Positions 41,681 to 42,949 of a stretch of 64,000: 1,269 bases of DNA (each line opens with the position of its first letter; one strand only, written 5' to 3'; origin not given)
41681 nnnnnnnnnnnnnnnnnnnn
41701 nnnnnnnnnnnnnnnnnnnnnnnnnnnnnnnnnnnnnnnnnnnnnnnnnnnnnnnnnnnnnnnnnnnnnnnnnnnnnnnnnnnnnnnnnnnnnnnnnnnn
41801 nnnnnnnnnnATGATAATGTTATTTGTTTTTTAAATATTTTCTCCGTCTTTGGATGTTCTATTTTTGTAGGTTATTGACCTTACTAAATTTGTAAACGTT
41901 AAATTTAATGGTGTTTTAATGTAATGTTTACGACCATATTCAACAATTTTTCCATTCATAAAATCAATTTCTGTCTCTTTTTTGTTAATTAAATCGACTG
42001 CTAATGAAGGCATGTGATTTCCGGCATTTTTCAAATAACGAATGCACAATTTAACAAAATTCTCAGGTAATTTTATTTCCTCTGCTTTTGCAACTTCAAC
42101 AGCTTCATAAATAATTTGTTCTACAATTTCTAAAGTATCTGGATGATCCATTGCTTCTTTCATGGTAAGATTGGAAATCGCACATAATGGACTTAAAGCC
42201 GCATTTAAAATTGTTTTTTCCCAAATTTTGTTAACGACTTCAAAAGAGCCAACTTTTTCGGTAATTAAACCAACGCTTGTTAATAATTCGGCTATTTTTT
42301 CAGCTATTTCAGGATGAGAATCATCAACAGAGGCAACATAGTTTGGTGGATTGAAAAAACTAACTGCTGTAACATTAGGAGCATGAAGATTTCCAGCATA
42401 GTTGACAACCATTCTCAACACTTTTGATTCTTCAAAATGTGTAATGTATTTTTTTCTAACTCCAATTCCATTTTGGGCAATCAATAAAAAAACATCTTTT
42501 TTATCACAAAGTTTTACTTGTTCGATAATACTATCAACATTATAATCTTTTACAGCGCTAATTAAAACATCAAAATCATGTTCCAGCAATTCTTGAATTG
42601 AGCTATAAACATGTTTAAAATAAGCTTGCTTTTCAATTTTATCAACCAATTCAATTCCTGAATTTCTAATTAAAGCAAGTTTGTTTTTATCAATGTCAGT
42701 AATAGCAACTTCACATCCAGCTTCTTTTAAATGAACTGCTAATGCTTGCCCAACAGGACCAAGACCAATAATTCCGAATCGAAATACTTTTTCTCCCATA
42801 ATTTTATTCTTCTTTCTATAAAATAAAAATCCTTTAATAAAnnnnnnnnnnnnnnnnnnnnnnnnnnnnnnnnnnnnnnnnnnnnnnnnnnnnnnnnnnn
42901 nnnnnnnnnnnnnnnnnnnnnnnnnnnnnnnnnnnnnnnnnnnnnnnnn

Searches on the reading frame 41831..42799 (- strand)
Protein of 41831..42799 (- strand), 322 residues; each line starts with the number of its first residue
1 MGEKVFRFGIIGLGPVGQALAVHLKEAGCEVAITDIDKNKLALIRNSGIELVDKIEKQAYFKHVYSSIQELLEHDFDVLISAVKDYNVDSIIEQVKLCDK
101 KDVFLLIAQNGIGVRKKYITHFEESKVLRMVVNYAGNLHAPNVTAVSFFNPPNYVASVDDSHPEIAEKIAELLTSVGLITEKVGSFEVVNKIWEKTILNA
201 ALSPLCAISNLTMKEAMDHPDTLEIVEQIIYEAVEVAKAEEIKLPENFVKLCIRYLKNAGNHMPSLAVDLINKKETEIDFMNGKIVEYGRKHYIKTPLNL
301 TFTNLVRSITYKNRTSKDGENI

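Call 3: search_protein_families(library=pfam, proteins=[window:41831-42799:-])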
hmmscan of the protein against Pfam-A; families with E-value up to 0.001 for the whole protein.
window:41831-42799:- (322 aa): 9 families
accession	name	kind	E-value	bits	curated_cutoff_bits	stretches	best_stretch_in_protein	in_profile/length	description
PF08546.17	ApbA_C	-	1.3e-30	106.7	22.7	1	189-308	3-123/125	Ketopantoate reductase PanE/ApbA C terminal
PF02558.23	ApbA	-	9.7e-18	64.7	22.2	1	9-143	2-134/150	Ketopantoate reductase PanE/ApbA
PF03446.21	NAD_binding_2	-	1.8e-07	31.7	21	1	8-105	2-90/161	NAD binding domain of 6-phosphogluconate dehydrogenase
PF03807.23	F420_oxidored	-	7.3e-06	26.9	21.6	1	8-95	2-79/94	NADP oxidoreductase coenzyme F420-dependent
PF02737.24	3HCDH_N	-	1.2e-05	25.7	22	1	9-158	3-147/180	3-hydroxyacyl-CoA dehydrogenase, NAD binding domain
PF03721.20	UDPG_MGDP_dh_N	-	1.5e-05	25.1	27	1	8-64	3-59/187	UDP-glucose/GDP-mannose dehydrogenase family, NAD binding domain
PF00107.32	ADH_zinc_N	-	0.00032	21.1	31.8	1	15-94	1-78/129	Zinc-binding dehydrogenase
PF02254.24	TrkA_N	-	0.00058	20.6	23.8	0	10-52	3-45/116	TrkA-N domain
PF01210.29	NAD_Gly3P_dh_N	-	0.00062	20.2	23.1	0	9-121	3-116/158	NAD-dependent glycerol-3-phosphate dehydrogenase N-terminus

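Call 5: search_protein_families(library=ncbifam, proteins=[window:41831-42799:-])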
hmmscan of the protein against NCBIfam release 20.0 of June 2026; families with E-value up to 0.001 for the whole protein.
window:41831-42799:- (322 aa): 19 families
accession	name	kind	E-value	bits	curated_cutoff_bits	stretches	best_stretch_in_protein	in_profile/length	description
TIGR00745.1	apbA_panE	subfamily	6.6e-49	166.8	141.35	1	7-310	1-302/305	2-dehydropantoate 2-reductase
NF005088.0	PRK06522.1-2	subfamily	1.7e-39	135.7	371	1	9-308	4-300/308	2-dehydropantoate 2-reductase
NF005091.0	PRK06522.2-2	equivalog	2.4e-36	125.5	252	1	7-307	3-294/302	2-dehydropantoate 2-reductase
NF005092.1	PRK06522.2-3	equivalog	8.3e-30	103.9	500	1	9-308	4-293/296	2-dehydropantoate 2-reductase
NF009542.0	PRK12921.1-4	equivalog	1.1e-24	87.2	288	1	7-307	3-280/286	oxidoreductase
NF009543.0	PRK12921.1-5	equivalog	7.3e-24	84.5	339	1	8-307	3-300/305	oxidoreductase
NF005093.0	PRK06522.2-4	equivalog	9.8e-24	84.3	308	1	6-312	4-299/304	2-dehydropantoate 2-reductase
NF004887.0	PRK06249.1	equivalog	1.8e-22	80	360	1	4-310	4-311/316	putative 2-dehydropantoate 2-reductase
NF005089.0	PRK06522.1-4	subfamily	2.8e-22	79.5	223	2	121-310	133-318/326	2-dehydropantoate 2-reductase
NF005087.0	PRK06522.1-1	equivalog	3.1e-21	75.7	351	1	9-308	4-287/296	2-dehydropantoate 2-reductase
NF006083.0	PRK08229.1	equivalog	1.7e-18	66.7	371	2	7-243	4-232/341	2-dehydropantoate 2-reductase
NF009541.0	PRK12921.1-1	equivalog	1.3e-16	60.8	338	1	7-301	7-284/297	oxidoreductase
NF004311.0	PRK05708.1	equivalog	5.6e-16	58.3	378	1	8-304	5-291/305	putative 2-dehydropantoate 2-reductase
NF005094.0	PRK06522.2-5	equivalog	7.6e-16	58.3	382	1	8-299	3-291/307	2-dehydropantoate 2-reductase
NF005090.0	PRK06522.2-1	equivalog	1.1e-10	41.2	496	1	7-297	4-280/296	2-dehydropantoate 2-reductase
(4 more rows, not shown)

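Call 23: search_solved_structures(query=window:41831-42799:-, max_evalue=0.00001)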
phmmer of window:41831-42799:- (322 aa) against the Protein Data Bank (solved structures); distinct sequences matched with E-value up to 0.00001: 16.
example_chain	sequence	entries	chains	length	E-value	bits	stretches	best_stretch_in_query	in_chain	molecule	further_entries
8wl1_A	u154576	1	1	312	3.9e-23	85.3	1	6-308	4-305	2-dehydropantoate 2-reductase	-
8wl3_A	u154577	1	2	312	6.7e-23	84.5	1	6-308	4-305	2-dehydropantoate 2-reductase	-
8wl4_A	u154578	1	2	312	8.4e-23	84.2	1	6-308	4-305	2-dehydropantoate 2-reductase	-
2ew2_A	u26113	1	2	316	5.4e-19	71.7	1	6-307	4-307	2-dehydropantoate 2-reductase, putative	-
3wfi_A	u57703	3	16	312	1.5e-17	67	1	7-307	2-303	2-dehydropantoate 2-reductase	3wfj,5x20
3hwr_A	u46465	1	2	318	7.1e-14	54.9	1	7-312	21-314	2-dehydropantoate 2-reductase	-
5hws_A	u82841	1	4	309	1.6e-12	50.5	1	7-311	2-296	2-dehydropantoate 2-reductase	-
3g17_A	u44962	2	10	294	1.7e-12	50.3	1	72-308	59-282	Similar to 2-dehydropantoate 2-reductase | 2-dehydropantoate 2-reductase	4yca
5ayv_A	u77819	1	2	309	2.9e-12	49.6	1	7-311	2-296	2-dehydropantoate 2-reductase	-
4s3m_A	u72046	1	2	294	8.5e-12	48.1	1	72-308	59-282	2-dehydropantoate 2-reductase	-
4ol9_A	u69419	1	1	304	2.5e-09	40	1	10-303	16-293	Putative 2-dehydropantoate 2-reductase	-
3ego_A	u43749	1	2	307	1.6e-08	37.3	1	7-286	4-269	Probable 2-dehydropantoate 2-reductase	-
1yjq_A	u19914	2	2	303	1e-06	31.4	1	187-307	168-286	2-dehydropantoate 2-reductase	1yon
2ofp_A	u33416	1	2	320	1.1e-06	31.3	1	187-307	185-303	Ketopantoate reductase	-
1ks9_A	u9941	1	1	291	1.2e-06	31.2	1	187-306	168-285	2-DEHYDROPANTOATE 2-REDUCTASE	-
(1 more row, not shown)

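Call 49: search_solved_structures(query=window:41831-42799:-, max_evalue=1e-15, show_alignments=5)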
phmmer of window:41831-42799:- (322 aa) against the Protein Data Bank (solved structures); distinct sequences matched with E-value up to 1e-15: 5.
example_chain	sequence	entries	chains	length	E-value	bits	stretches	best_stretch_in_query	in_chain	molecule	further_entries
8wl1_A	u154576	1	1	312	3.9e-23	85.3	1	6-308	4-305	2-dehydropantoate 2-reductase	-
8wl3_A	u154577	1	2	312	6.7e-23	84.5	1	6-308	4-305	2-dehydropantoate 2-reductase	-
8wl4_A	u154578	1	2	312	8.4e-23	84.2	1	6-308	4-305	2-dehydropantoate 2-reductase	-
2ew2_A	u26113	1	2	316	5.4e-19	71.7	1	6-307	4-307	2-dehydropantoate 2-reductase, putative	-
3wfi_A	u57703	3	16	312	1.5e-17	67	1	7-307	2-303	2-dehydropantoate 2-reductase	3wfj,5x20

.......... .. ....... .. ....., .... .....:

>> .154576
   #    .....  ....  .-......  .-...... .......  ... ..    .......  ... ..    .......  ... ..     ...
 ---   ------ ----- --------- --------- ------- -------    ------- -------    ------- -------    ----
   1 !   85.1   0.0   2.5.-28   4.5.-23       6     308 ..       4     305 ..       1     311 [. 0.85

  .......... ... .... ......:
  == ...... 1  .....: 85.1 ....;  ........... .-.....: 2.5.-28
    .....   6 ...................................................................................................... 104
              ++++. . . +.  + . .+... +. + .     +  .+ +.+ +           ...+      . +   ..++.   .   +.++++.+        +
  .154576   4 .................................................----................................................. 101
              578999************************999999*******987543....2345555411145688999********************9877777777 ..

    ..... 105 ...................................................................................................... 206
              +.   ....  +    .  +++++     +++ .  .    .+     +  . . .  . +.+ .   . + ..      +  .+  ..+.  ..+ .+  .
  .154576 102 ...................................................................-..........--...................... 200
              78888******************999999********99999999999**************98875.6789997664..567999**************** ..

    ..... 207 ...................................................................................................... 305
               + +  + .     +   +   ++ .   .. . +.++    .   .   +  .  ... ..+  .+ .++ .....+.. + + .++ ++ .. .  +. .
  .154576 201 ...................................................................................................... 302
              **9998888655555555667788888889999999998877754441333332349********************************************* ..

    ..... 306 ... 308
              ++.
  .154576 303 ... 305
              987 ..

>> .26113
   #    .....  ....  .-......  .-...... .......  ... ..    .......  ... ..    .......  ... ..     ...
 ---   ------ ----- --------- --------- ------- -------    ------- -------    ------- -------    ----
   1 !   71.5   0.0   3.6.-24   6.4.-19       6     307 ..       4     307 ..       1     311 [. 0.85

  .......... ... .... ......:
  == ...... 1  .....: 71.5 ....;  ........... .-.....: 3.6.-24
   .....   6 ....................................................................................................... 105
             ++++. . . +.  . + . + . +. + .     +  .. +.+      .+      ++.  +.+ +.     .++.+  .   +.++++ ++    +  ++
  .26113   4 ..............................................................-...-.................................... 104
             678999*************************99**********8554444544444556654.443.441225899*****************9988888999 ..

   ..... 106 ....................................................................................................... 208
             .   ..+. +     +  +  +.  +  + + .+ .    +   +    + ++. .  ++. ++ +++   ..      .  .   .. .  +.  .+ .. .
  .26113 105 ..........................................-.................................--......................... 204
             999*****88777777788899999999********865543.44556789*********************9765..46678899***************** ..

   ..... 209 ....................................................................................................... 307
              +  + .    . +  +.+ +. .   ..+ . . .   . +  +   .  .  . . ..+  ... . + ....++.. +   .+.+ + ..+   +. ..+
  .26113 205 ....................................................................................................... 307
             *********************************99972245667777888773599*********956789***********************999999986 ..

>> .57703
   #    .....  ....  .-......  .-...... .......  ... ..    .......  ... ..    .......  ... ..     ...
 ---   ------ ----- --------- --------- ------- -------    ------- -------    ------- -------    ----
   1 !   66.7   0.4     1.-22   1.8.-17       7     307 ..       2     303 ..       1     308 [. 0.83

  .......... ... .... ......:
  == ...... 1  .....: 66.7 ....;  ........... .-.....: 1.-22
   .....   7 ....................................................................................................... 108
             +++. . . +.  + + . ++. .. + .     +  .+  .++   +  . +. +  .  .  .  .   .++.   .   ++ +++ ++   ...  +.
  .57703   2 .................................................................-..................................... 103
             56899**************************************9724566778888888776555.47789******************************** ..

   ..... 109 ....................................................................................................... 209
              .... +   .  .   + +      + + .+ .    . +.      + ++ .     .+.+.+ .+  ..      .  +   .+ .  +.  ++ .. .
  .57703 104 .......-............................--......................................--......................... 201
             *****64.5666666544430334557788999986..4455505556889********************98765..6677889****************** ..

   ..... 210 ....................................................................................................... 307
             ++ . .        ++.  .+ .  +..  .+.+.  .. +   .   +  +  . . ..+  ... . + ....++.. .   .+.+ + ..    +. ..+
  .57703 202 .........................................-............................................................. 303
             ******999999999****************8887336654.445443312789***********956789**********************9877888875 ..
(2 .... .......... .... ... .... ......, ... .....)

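Call 66: search_protein_representatives(protein=window:41831-42799:-)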
Query: 322 residues. Proteins with E-value up to 0.001 (for the whole library): 6327; up to 1e-10: 1726; up to 1e-30: 111. The best 150 are listed.
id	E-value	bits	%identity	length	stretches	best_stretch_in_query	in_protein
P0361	1.3e-131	454.6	64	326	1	3-315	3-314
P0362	5.5e-93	327.8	49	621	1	6-315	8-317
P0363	9.0e-81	287.7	52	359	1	3-285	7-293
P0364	9.9e-76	271.2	44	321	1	7-314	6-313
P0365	3.4e-74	266.1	42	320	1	7-311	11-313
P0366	1.6e-71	257.4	43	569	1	6-307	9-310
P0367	2.2e-68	247.0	49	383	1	73-314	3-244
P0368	2.2e-67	243.8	39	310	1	6-308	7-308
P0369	3.6e-61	223.4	38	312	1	6-309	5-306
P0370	5.5e-59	216.2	37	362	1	4-315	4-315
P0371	3.8e-58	213.4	38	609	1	8-311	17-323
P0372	8.8e-58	212.2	36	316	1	7-310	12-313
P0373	3.5e-54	200.4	36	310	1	7-308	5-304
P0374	3.6e-54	200.4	38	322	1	8-309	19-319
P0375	6.6e-54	199.5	37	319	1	8-313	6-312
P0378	2.3e-53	197.7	35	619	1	5-312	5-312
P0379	3.9e-53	197.0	35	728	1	2-310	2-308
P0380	6.1e-53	196.4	36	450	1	5-311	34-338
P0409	1.4e-42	162.3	41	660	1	5-300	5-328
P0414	3.1e-41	157.9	35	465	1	10-309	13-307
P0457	5.7e-33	130.8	27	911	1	7-298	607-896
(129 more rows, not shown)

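Call 68: search_protein_families(library=pfam, max_evalue=0.00001, proteins=[P0362, P0366, P0371, P0378, P0379, P0409, P0414, P0457, P0380])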
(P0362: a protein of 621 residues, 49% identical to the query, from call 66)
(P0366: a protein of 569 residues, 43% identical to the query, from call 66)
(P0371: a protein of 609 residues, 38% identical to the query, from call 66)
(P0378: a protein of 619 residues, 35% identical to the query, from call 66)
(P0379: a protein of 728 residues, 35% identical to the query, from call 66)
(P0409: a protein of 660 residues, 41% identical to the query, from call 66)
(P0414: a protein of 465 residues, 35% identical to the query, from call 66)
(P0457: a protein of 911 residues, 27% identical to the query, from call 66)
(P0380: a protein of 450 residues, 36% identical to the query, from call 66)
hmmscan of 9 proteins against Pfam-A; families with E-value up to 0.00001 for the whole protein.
P0362 (621 aa): 4 families
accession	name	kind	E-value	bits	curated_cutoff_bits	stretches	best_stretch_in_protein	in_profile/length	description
PF01869.26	BcrAD_BadFG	-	3e-31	109.4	31.5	1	353-596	1-271/271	BadF/BadG/BcrA/BcrD ATPase family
PF08546.17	ApbA_C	-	2.4e-29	102.7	22.7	1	190-311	2-124/125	Ketopantoate reductase PanE/ApbA C terminal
PF02558.23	ApbA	-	7.2e-23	81.3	22.2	1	10-157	1-145/150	Ketopantoate reductase PanE/ApbA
PF02254.24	TrkA_N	-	1.7e-06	28.8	23.8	1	10-93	1-78/116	TrkA-N domain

P0366 (569 aa): 5 families
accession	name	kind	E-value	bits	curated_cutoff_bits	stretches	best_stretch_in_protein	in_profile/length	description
PF01869.26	BcrAD_BadFG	-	1.4e-33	117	31.5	1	322-564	1-271/271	BadF/BadG/BcrA/BcrD ATPase family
PF08546.17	ApbA_C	-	7.3e-32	110.8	22.7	1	191-312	2-124/125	Ketopantoate reductase PanE/ApbA C terminal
PF02558.23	ApbA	-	2.6e-18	66.5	22.2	1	11-151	1-139/150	Ketopantoate reductase PanE/ApbA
PF03721.20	UDPG_MGDP_dh_N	-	4e-08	33.5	27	1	10-89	2-87/187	UDP-glucose/GDP-mannose dehydrogenase family, NAD binding domain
PF03807.23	F420_oxidored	-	3.1e-06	28.1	21.6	0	10-110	1-91/94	NADP oxidoreductase coenzyme F420-dependent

P0371 (609 aa): 3 families
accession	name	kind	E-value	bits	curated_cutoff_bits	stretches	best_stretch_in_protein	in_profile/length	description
PF01869.26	BcrAD_BadFG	-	9.4e-32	111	31.5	1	345-589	1-271/271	BadF/BadG/BcrA/BcrD ATPase family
PF08546.17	ApbA_C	-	1.9e-28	99.7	22.7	1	199-321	1-124/125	Ketopantoate reductase PanE/ApbA C terminal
PF02558.23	ApbA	-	5.2e-18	65.5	22.2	1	17-157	1-137/150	Ketopantoate reductase PanE/ApbA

P0378 (619 aa): 6 families
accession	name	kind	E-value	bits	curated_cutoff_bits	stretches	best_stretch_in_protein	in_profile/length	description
PF00378.25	ECH_1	-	1.2e-68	231.6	27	1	372-618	2-250/251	Enoyl-CoA hydratase/isomerase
PF08546.17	ApbA_C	-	8.9e-31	107.3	22.7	1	187-309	1-124/125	Ketopantoate reductase PanE/ApbA C terminal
PF16113.10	ECH_2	-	1.7e-30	107.1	27.2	1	377-549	2-180/335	Enoyl-CoA hydratase/isomerase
PF02558.23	ApbA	-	1.7e-23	83.3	22.2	1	8-150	1-139/150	Ketopantoate reductase PanE/ApbA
PF03721.20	UDPG_MGDP_dh_N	-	2.8e-06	27.5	27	0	7-100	2-100/187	UDP-glucose/GDP-mannose dehydrogenase family, NAD binding domain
PF01210.29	NAD_Gly3P_dh_N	-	5.2e-06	26.9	23.1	0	7-117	1-109/158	NAD-dependent glycerol-3-phosphate dehydrogenase N-terminus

P0379 (728 aa): 4 families
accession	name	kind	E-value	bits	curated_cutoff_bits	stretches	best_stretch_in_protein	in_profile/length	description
PF06050.19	HGD-D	-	2.5e-64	218.5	28.4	1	361-724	3-342/342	2-hydroxyglutaryl-CoA dehydratase, D-component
PF08546.17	ApbA_C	-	5.6e-26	91.8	22.7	1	185-307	1-124/125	Ketopantoate reductase PanE/ApbA C terminal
PF02558.23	ApbA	-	2.1e-22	79.8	22.2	1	9-158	2-148/150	Ketopantoate reductase PanE/ApbA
PF03721.20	UDPG_MGDP_dh_N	-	6.9e-08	32.7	27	1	7-53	2-48/187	UDP-glucose/GDP-mannose dehydrogenase family, NAD binding domain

P0409 (660 aa): 2 families
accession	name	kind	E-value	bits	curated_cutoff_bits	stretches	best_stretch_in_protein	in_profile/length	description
PF08546.17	ApbA_C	-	4.4e-23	82.4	22.7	1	217-329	3-116/125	Ketopantoate reductase PanE/ApbA C terminal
PF02558.23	ApbA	-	2.2e-06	27.8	22.2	1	8-148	1-121/150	Ketopantoate reductase PanE/ApbA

P0414 (465 aa): 2 families
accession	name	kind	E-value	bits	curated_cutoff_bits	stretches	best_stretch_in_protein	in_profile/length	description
PF08546.17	ApbA_C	-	8.1e-26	91.3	22.7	1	186-306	2-123/125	Ketopantoate reductase PanE/ApbA C terminal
PF02558.23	ApbA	-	8.8e-17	61.6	22.2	1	11-145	1-136/150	Ketopantoate reductase PanE/ApbA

P0457 (911 aa): 4 families
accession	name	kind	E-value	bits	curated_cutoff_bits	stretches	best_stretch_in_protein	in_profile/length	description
PF00501.34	AMP-binding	-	1.3e-57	195.8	29.9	1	29-394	9-384/384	AMP-binding enzyme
PF08546.17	ApbA_C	-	4.7e-26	92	22.7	1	791-908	7-125/125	Ketopantoate reductase PanE/ApbA C terminal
PF02558.23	ApbA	-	9.5e-19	67.9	22.2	1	608-748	1-138/150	Ketopantoate reductase PanE/ApbA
PF03807.23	F420_oxidored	-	1.2e-06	29.5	21.6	1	608-712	2-94/94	NADP oxidoreductase coenzyme F420-dependent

P0380 (450 aa): 5 families
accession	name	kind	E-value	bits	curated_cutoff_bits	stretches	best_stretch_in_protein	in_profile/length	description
PF08546.17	ApbA_C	-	2.1e-31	109.3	22.7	1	215-337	2-125/125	Ketopantoate reductase PanE/ApbA C terminal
PF02558.23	ApbA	-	2.4e-27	95.8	22.2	1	37-181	1-142/150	Ketopantoate reductase PanE/ApbA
PF01210.29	NAD_Gly3P_dh_N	-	5.6e-08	33.3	23.1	1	36-144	1-109/158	NAD-dependent glycerol-3-phosphate dehydrogenase N-terminus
PF03721.20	UDPG_MGDP_dh_N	-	1.2e-07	32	27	1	36-130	2-113/187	UDP-glucose/GDP-mannose dehydrogenase family, NAD binding domain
PF03807.23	F420_oxidored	-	1.9e-06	28.8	21.6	1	36-137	1-91/94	NADP oxidoreductase coenzyme F420-dependent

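Call 71: list_cluster_members(proteins=[P0379, P0457, P0378, P0362, P0366, P0371])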
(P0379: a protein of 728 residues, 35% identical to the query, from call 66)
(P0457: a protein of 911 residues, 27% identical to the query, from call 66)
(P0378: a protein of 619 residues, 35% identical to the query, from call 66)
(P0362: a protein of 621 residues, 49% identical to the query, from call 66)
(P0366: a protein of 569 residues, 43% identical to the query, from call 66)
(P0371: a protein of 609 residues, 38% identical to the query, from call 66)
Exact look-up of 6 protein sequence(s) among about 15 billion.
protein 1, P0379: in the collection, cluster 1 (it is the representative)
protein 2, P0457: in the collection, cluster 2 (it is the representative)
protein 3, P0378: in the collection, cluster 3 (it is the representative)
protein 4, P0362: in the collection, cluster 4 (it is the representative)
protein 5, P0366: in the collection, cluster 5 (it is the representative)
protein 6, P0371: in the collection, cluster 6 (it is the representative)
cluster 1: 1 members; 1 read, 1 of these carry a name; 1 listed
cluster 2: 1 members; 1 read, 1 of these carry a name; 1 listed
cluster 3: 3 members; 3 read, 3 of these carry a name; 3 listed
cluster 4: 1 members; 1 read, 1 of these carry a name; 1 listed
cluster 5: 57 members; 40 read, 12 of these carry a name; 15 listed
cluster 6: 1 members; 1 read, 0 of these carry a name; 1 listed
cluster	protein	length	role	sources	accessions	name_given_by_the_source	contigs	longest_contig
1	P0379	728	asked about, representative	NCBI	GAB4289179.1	MAG: hypothetical protein Kow0090_01790 [Myxococcota bacterium]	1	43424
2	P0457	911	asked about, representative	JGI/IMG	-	2-dehydropantoate 2-reductase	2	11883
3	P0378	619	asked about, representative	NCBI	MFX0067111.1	MAG: 2-dehydropantoate 2-reductase [Candidatus Hermodarchaeota archaeon]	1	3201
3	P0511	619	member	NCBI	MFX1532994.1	MAG: 2-dehydropantoate 2-reductase [Promethearchaeota archaeon]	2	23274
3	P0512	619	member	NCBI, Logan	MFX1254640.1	MAG: 2-dehydropantoate 2-reductase [Promethearchaeota archaeon]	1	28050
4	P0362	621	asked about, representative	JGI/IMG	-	2-dehydropantoate 2-reductase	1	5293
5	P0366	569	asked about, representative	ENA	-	-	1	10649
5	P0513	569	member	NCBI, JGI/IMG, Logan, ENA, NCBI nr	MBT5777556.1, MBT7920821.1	MAG: 2-dehydropantoate 2-reductase [Candidatus Marinimicrobia bacterium] | 2-dehydropantoate 2-reductase [Candidatus Neomarinimicrobiota bacterium]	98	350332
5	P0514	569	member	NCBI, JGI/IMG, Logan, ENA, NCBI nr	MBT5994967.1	MAG: 2-dehydropantoate 2-reductase [Candidatus Marinimicrobia bacterium] | 2-dehydropantoate 2-reductase | 2-dehydropantoate 2-reductase [Candidatus Neomarinimicrobiota bacterium]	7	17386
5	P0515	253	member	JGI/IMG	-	predicted CoA-substrate-specific enzyme activase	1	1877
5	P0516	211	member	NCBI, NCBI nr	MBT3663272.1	MAG: 2-hydroxyglutaryl-CoA dehydratase, partial [Candidatus Marinimicrobia bacterium] | 2-hydroxyglutaryl-CoA dehydratase [Candidatus Neomarinimicrobiota bacterium]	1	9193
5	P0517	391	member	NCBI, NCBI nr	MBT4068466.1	MAG: hypothetical protein HOE77_07180, partial [Candidatus Marinimicrobia bacterium] | hypothetical protein [Candidatus Neomarinimicrobiota bacterium]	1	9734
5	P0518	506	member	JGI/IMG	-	2-dehydropantoate 2-reductase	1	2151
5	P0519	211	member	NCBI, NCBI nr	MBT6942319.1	MAG: 2-hydroxyglutaryl-CoA dehydratase, partial [Candidatus Marinimicrobia bacterium] | 2-hydroxyglutaryl-CoA dehydratase [Candidatus Neomarinimicrobiota bacterium]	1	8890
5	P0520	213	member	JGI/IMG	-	predicted CoA-substrate-specific enzyme activase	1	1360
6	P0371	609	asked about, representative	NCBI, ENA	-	-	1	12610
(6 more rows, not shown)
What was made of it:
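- Homologous PanE fusions occur in Marinimicrobia, Myxococcota and Asgard archaea (call 71).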
